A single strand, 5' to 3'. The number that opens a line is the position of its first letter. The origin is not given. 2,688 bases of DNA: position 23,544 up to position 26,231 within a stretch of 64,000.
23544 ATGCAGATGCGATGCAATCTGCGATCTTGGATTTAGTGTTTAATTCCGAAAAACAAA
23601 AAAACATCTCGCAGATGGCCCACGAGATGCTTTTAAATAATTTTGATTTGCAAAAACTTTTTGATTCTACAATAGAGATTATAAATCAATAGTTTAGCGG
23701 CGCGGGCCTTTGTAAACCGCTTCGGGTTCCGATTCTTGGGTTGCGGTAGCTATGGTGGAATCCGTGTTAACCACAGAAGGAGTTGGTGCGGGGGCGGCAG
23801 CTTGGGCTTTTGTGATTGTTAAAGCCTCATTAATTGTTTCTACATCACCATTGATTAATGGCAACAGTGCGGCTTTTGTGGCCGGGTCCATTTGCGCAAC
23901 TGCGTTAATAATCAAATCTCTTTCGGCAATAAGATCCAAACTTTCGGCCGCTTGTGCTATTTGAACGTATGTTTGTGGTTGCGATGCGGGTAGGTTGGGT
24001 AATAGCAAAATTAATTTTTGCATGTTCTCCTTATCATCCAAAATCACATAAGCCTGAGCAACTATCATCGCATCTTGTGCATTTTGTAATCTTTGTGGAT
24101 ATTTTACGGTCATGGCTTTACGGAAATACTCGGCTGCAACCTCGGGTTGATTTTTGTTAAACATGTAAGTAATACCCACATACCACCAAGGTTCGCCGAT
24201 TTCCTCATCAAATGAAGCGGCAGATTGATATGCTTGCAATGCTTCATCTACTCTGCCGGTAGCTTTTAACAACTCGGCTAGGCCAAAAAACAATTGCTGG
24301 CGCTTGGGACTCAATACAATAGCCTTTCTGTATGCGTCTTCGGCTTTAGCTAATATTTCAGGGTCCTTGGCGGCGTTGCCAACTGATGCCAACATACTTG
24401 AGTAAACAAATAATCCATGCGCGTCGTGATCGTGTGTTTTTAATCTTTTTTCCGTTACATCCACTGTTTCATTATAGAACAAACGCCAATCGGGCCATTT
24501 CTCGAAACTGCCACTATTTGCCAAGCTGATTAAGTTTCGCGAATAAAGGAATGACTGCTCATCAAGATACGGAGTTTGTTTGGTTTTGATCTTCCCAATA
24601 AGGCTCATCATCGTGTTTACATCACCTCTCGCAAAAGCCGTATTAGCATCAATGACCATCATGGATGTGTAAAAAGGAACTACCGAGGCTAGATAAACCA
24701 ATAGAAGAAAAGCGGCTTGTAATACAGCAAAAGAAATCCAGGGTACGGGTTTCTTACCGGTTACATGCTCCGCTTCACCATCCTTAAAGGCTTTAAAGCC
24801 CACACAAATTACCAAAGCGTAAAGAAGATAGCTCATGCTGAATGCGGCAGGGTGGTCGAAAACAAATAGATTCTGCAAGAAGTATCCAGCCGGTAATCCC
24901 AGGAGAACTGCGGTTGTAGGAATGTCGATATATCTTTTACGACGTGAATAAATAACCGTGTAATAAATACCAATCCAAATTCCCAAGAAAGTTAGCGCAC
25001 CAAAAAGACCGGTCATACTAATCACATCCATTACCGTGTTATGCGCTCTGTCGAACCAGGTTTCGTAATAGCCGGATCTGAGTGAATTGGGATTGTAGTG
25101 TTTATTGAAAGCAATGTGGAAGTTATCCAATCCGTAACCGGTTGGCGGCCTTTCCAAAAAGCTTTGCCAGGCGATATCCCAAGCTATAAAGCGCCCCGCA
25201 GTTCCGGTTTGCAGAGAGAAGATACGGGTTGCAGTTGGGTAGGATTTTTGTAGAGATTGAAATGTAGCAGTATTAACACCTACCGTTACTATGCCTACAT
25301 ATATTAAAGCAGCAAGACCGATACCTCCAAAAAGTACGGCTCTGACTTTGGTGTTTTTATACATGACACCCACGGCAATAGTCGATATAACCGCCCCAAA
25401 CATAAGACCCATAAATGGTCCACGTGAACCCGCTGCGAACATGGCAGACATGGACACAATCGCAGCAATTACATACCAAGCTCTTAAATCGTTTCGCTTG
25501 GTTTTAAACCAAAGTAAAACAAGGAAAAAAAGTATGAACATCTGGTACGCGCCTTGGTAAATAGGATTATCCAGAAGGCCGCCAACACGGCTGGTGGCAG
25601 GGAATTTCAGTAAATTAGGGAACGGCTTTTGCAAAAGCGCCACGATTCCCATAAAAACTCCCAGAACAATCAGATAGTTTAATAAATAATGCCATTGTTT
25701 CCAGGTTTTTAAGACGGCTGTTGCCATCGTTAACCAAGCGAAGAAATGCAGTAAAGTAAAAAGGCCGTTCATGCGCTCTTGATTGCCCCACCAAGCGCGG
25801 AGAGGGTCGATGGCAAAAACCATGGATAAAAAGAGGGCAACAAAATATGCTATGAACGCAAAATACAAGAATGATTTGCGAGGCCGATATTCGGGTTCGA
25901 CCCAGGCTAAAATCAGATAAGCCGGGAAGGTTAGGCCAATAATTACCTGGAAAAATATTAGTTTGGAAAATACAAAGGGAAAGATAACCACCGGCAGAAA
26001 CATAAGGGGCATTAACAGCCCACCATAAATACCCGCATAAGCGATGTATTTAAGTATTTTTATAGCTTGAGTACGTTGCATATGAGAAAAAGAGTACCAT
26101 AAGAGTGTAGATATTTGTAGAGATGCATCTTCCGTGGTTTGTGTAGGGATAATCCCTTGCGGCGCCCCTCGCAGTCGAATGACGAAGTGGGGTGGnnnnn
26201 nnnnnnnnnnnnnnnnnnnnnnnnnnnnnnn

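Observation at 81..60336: Window-wide short-period (mostly 7-nt) degenerate tandem repeats organised as mismatched inverted arms at gene boundaries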

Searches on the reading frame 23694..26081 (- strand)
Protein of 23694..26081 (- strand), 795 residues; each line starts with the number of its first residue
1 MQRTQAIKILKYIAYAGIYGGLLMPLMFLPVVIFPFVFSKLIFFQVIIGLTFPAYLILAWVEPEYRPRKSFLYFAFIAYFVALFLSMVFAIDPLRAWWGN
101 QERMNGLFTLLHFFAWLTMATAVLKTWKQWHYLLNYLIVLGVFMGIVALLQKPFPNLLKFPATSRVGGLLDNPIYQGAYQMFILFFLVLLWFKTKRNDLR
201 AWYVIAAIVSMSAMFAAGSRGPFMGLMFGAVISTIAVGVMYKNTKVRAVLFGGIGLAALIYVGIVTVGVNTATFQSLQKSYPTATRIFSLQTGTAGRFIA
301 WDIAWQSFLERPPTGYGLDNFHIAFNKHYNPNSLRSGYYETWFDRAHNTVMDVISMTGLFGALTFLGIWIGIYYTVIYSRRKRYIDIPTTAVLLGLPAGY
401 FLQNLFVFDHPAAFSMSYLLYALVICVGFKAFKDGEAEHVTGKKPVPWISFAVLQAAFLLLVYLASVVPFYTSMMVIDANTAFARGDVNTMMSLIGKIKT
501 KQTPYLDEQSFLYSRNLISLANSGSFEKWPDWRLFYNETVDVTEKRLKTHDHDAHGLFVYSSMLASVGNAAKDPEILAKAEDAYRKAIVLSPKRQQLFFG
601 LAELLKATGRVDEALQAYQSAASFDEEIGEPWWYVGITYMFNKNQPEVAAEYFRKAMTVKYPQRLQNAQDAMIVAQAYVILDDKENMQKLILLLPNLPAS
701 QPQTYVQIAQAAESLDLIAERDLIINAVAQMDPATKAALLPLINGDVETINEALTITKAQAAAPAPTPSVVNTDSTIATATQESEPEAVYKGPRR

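Call 5: search_protein_families(library=pfam, proteins=[window:23694-26081:-])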
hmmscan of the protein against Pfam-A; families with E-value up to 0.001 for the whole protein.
window:23694-26081:- (795 aa): 6 families
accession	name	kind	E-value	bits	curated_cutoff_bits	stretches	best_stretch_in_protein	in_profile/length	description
PF04932.20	Wzy_C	-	4.4e-16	59.4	31.7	1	206-366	2-149/149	O-Antigen ligase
PF07719.23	TPR_2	-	1.1e-06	28.7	27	0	597-626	3-32/34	Tetratricopeptide repeat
PF13181.12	TPR_8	-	7.1e-05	23.1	25.7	0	597-626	3-32/34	Tetratricopeptide repeat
PF00515.34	TPR_1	-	0.00016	21.8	27.8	0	598-625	4-31/34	Tetratricopeptide repeat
PF13432.12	TPR_16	-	0.0002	22.1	32.7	0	578-622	14-58/65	Tetratricopeptide repeat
PF13414.12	TPR_11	-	0.0007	19.7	26.8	0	605-639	4-38/42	TPR repeat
